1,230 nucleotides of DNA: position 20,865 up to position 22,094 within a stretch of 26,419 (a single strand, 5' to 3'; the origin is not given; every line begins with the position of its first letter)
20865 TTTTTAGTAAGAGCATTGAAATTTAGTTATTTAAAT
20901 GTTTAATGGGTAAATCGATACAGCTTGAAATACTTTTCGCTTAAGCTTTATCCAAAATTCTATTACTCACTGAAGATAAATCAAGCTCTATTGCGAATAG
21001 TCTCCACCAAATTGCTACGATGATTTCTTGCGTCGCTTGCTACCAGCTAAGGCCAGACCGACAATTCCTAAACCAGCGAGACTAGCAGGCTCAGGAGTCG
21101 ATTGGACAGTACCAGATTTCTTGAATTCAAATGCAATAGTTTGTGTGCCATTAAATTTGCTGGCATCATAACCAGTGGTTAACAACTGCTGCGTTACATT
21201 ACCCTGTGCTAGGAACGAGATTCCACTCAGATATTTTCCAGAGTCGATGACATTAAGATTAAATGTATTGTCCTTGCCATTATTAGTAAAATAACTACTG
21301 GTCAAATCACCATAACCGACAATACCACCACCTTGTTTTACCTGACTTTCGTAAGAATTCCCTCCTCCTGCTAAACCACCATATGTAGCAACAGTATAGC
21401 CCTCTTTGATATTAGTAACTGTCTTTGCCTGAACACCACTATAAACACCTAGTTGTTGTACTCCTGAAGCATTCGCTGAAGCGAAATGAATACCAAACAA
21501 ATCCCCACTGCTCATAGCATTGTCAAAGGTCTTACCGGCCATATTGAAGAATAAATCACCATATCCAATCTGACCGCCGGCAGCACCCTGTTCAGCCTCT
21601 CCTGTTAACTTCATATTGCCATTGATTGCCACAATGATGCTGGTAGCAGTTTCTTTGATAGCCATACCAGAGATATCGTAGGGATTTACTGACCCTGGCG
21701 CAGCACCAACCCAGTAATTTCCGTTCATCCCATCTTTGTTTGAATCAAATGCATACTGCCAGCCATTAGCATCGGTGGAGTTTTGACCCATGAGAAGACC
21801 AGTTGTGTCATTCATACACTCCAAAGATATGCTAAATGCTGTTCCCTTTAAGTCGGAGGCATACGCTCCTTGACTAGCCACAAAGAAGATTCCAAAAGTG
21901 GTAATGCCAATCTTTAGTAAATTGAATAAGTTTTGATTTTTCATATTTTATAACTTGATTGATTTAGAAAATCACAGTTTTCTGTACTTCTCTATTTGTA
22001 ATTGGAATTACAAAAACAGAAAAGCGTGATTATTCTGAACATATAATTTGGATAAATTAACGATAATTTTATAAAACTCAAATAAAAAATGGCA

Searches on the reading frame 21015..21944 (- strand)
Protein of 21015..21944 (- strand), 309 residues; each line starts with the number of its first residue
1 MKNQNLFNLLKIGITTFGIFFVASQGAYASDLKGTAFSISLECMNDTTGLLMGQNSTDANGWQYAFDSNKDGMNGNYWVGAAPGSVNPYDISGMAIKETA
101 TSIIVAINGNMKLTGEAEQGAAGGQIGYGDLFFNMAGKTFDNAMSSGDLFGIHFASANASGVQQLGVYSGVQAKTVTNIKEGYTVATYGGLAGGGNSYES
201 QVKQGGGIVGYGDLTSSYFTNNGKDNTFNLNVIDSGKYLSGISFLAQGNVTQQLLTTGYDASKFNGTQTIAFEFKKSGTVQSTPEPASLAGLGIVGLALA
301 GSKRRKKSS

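Call 38: search_protein_families(library=pfam, proteins=[window:21015-21944:-], max_evalue=0.01)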
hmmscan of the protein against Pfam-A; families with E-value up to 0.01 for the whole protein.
window:21015-21944:- (309 aa): 1 family
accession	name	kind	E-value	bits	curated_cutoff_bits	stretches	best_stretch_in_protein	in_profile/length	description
PF07589.16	PEP-CTERM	-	0.00058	20.3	20.7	1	282-305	1-24/24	PEP-CTERM motif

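Call 80: find_encoding_contigs(protein=window:21015-21944:-, flank=4000, max_places=8)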
Protein window:21015-21944:- (309 aa): 23 contigs read that carry it; 8 places shown.
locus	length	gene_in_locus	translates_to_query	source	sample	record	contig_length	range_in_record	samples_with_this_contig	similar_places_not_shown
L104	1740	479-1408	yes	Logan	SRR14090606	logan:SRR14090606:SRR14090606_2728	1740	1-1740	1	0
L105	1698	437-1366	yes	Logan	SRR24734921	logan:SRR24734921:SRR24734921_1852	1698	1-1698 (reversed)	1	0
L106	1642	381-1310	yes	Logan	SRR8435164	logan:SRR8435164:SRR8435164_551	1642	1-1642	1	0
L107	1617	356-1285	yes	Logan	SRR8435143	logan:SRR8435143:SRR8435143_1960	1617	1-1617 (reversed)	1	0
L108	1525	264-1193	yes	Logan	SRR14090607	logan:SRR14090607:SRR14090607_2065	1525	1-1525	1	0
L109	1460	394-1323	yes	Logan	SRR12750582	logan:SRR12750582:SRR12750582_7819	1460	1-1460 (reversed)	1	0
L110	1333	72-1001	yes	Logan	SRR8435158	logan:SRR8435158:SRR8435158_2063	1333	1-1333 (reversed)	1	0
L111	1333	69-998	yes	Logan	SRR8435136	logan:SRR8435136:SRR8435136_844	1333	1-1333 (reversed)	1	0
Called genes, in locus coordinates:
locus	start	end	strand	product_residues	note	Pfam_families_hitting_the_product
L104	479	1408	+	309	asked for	-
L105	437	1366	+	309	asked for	-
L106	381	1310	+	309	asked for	-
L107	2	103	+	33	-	?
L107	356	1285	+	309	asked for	-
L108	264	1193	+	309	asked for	-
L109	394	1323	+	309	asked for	-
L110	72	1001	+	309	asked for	-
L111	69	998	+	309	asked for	-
